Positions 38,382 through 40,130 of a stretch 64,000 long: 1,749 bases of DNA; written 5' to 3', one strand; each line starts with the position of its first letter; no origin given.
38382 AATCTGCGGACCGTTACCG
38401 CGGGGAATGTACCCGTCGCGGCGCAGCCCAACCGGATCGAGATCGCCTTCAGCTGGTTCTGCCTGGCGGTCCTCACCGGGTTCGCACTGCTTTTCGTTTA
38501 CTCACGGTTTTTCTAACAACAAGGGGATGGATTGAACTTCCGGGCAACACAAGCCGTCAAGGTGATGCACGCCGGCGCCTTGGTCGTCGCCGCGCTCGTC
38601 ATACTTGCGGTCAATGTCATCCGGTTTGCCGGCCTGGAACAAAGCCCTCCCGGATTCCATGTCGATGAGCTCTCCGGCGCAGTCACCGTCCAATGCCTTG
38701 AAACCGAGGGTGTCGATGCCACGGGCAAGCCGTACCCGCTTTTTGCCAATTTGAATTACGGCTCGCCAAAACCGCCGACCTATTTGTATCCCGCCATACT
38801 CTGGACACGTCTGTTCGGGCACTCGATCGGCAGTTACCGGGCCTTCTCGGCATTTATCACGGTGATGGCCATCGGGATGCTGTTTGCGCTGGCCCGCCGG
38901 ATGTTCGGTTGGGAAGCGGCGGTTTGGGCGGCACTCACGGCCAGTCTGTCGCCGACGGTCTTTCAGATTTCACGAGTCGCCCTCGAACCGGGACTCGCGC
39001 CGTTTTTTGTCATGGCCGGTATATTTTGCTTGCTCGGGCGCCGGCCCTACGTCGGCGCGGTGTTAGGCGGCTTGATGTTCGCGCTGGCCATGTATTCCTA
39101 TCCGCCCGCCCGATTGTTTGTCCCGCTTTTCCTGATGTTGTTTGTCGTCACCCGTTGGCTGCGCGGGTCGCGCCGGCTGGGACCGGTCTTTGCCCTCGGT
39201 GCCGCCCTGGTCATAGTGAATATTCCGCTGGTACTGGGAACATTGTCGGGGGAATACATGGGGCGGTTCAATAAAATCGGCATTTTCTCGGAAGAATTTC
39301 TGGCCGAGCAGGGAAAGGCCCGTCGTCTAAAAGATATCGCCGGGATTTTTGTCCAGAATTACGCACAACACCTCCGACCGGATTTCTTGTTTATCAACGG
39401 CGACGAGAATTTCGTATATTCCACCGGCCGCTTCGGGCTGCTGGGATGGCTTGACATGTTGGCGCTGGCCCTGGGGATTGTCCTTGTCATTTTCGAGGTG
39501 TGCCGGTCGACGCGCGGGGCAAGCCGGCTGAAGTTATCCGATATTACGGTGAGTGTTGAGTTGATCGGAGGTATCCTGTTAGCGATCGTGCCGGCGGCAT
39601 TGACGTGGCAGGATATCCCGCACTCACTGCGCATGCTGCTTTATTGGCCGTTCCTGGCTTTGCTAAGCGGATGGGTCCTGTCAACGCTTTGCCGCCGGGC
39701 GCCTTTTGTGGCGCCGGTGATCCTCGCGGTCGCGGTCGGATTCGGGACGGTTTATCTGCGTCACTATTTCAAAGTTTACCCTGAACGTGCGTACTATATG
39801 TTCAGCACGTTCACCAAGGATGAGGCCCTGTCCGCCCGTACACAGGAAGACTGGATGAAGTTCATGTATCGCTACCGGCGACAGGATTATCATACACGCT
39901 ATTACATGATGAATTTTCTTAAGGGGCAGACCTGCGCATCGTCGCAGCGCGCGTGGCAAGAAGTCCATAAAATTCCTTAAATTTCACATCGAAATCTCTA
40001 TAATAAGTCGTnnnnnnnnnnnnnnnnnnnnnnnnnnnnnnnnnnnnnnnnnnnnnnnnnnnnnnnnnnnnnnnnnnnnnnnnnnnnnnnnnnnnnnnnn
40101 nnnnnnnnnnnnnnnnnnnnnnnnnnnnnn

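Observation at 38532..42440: GT-C transferase + GT2-methyltransferase fusion + TPR lipoprotein: candidate lipid-linked glycosylation/modification system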

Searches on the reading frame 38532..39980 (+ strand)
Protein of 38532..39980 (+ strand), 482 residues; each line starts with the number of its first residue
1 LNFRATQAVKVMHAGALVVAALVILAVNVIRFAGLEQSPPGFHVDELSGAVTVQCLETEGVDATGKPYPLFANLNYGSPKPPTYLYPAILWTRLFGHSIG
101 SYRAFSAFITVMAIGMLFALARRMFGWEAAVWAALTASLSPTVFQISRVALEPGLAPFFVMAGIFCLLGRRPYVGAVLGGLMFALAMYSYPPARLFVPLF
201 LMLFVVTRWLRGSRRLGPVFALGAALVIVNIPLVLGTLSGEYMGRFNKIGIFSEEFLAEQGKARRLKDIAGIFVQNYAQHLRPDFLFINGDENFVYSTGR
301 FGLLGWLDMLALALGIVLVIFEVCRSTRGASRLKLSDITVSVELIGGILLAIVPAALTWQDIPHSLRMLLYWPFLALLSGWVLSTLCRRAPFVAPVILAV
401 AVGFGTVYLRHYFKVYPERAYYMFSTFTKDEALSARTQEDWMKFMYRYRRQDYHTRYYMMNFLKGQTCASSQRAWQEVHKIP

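Call 3: search_protein_families(library=pfam, proteins=[window:38532-39980:+], max_evalue=0.01)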
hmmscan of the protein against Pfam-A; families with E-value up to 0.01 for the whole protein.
window:38532-39980:+ (482 aa): 1 family
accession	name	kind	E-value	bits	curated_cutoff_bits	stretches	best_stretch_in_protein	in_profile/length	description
PF13231.12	PMT_2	-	6.1e-10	40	26.1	1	80-228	2-155/160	Dolichyl-phosphate-mannose-protein mannosyltransferase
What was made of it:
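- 38532..39980 (+): GT-C fold membrane glycosyltransferase, 482 aa, PMT_2/GT39-like. The predicted catalytic pair D45-E46 lies in the first periplasmic loop (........, nt 38664-38669). Pfam PMT_2, E 6e-10 (call 3).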

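Call 4: search_protein_families(library=ncbifam, proteins=[window:38532-39980:+], max_evalue=0.01)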
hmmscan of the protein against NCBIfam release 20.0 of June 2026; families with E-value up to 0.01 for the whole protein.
window:38532-39980:+ (482 aa): 0 families

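Call 15: find_homologous_proteins(query=window:38532-39980:+)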
Query window:38532-39980:+ (482 aa): 38 proteins with E <= 0.001 among 8000 candidates.
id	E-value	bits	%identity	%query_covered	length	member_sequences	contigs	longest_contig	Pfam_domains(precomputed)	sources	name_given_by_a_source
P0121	0.0e+0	1085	100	100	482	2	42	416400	PF13231.13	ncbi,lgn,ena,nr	ncbi:MAG: glycosyltransferase family 39 protein [Candidatus Omnitrophica bacterium]|nr:glycosyltrans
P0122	9.9e-243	824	74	100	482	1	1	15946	PF02366.25,PF13231.13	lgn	-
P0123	2.6e-201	688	64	98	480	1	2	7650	PF02366.25,PF13231.13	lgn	-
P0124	3.5e-187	641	59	98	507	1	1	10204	PF13231.13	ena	-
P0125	1.8e-180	619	59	94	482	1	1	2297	PF13231.13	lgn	-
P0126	1.3e-174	600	57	95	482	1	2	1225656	PF13231.13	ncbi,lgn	ncbi:MAG: ArnT family glycosyltransferase [Candidatus Omnitrophota bacterium]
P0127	6.2e-173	594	56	95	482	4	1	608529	PF13231.13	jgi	-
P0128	7.7e-171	587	56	95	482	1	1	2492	PF13231.13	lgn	-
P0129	7.6e-165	567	55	95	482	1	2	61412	PF13231.13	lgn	-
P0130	2.2e-164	566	53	97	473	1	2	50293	PF13231.13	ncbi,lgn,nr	ncbi:MAG: glycosyltransferase family 39 protein [Candidatus Omnitrophica bacterium]|nr:glycosyltrans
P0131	2.5e-148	513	51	95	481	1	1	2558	PF13231.13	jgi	-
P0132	7.0e-138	479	48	98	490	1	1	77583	PF13231.13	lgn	-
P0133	6.9e-134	465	45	100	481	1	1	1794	PF13231.13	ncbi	-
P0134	4.5e-133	463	48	97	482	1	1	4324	PF13231.13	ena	-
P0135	8.4e-132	458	58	78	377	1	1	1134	PF13231.13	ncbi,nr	ncbi:MAG: glycosyltransferase family 39 protein, partial [Candidatus Omnitrophica bacterium]|nr:glyc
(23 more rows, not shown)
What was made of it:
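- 38532..39980 (+): The 100% identical database protein is named 'glycosyltransferase family 39 protein', Candidatus Omnitrophica (call 15).
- NCBI names one homologue 'ArnT family glycosyltransferase' (call 15).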

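Call 22: search_solved_structures(query=window:38532-39980:+, max_evalue=1, show_alignments=2)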
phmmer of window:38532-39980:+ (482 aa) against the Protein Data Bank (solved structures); distinct sequences matched with E-value up to 1: 0.

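Call 40: predict_structure(alignment_id=A3)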
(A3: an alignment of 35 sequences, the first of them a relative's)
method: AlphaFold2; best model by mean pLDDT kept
length: 482 residues; sequences in the alignment: 35
mean_pLDDT: 91.5   pTM: 0.91
mean pLDDT of the five models: 91.5, 90.7, 90.3, 90.2, 88.9
residues with pLDDT >= 90: 354; 70-90: 111; 50-70: 11; < 50: 6
segments of 3 or more residues with pLDDT < 50: 75-78
pLDDT, mean of each block of 10 residues (from residue 1): 82 96 98 92 87 89 71 48 78 94 95 98 98 98 91 89 97 97 93 95 96 93 96 85 81 89 92 97 96 92 97 94 90 88 97 94 93 98 96 96 98 95 89 94 93 92 93 91 82
secondary structure, 60 per line:
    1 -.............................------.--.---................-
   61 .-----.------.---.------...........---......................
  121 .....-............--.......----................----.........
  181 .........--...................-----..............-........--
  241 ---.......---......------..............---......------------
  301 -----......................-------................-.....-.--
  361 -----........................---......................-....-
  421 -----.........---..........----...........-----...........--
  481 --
elements in order: H2-30 H44-59 H85-95 H99-125 H127-138 H141-147 H152-167 H172-189 H192-210 H216-229 H231-238 H244-249 H254-259 H266-279 H283-288 H306-327 H335-350 H352-356 H366-389 H393-414 H416-419 H426-434 H438-447 H452-462 H468-478
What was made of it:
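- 38532..39980 (+): AF2 pLDDT 91.5 (call 40).
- On GT-C glycosyltransferases (ArnT/PMT/OST-like structural class): They lie after the first long helix, residues 2-30 (call 40).
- Checked: AlphaFold model pLDDT 91.5 (call 40).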

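Call 43: fold_search(model_id=the predicted structure, library=pdb)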
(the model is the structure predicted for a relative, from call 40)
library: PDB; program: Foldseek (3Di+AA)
matches with E <= 10: 339; with E <= 0.001: 18
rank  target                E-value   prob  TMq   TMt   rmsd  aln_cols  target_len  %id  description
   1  5f15                  3.5e-06  1.00  0.47  0.43  15.8       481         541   15  Crystal Structure of ArnT from Cupriavidus metallidurans bound to Undecaprenyl phosphate (released 2016-02-17)
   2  5gmy_A                1.5e-05  1.00  0.49  0.31  13.7       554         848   14  Crystal structure of the Archaeoglobus fulgidus oligosaccharyltransferase (O29867_ARCFU) tethered with an acceptor pep (released 2017-02-01)
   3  3wak                  4.9e-05  1.00  0.47  0.29  13.3       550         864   15  Crystal structure of the Archaeoglobus fulgidus oligosaccharyltransferase (O29867_ARCFU) in the apo form (released 2013-10-30)
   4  7e9s_A                4.9e-05  1.00  0.48  0.29  13.3       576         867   16  Archaeal oligosaccharyltransferase AglB from Archaeoglobus fulgidus in complex with an inhibitory peptide and a dolich (released 2021-09-08)
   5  5ezm                  5.3e-05  1.00  0.40  0.37  14.5       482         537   19  Crystal Structure of ArnT from Cupriavidus metallidurans in the apo state (released 2016-02-17)
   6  9i5k_A                8.1e-05  1.00  0.51  0.50   9.4       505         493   13  Structure of the Chaetomium thermophilum Pmt4 homodimer (C2 symmetry) (released 2025-12-24)
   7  3waj                  1.9e-04  1.00  0.49  0.32  13.3       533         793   16  Crystal structure of the Archaeoglobus fulgidus oligosaccharyltransferase (O29867_ARCFU) complex with Zn and sulfate (released 2013-10-30)
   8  6ftg_5                2.1e-04  1.00  0.48  0.37  12.8       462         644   14  Subtomogram average of OST-containing ribosome-translocon complexes from canine rough microsomal membranes (released 2018-03-21)
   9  7oci_F                2.3e-04  1.00  0.49  0.38  11.1       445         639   12  Cryo-EM structure of yeast Ost6p containing oligosaccharyltransferase complex (released 2022-02-16)
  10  5ogl_A                2.5e-04  1.00  0.50  0.36  11.9       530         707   13  Structure of bacterial oligosaccharyltransferase PglB in complex with an acceptor peptide and an lipid-linked oligosac (released 2017-10-25)
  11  9n9j_I                2.8e-04  1.00  0.45  0.33  15.2       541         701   14  Structure of a GRP94 folding intermediate engaged with a CCDC134- and FKBP11-bound secretory translocon (released 2025-11-19)
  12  8b6l_I                3.6e-04  1.00  0.44  0.33  19.7       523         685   14  Subtomogram average of the human Sec61-TRAP-OSTA-translocon (released 2022-12-07)
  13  6ezn_F                4.2e-04  1.00  0.48  0.37  10.4       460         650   12  Cryo-EM structure of the yeast oligosaccharyltransferase (OST) complex (released 2018-01-17)
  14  9s6s_A                4.4e-04  1.00  0.45  0.41   9.0       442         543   13  Ternary cryo-EM structure of human ALG9 with Dol25-PP-GlcNAc2Man6, Dol25-P-Man and Fab (released 2026-03-18)
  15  6gxc_A                5.9e-04  1.00  0.49  0.36  12.6       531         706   13  Bacterial oligosaccharyltransferase PglB in complex with an inhibitory peptide and a reactive lipid-linked oligosaccha (released 2018-11-14)
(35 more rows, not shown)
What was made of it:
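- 38532..39980 (+): Foldseek finds ArnT, AglB, PglB, STT3 and Pmt4 (call 43).
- On GT-C glycosyltransferases (ArnT/PMT/OST-like structural class): Foldseek matches to ArnT 5f15 (E 3.5e-6), AglB, Pmt4, PglB and STT3, with TM 0.47-0.51 (call 43).
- Checked: The best Foldseek matches are GT-C enzymes: ArnT 5f15, AglB/PglB/STT3 and Pmt4, with TM about 0.5 (call 43).
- OST and Pmt4 structures match the GT-C about as well as ArnT does (call 43).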
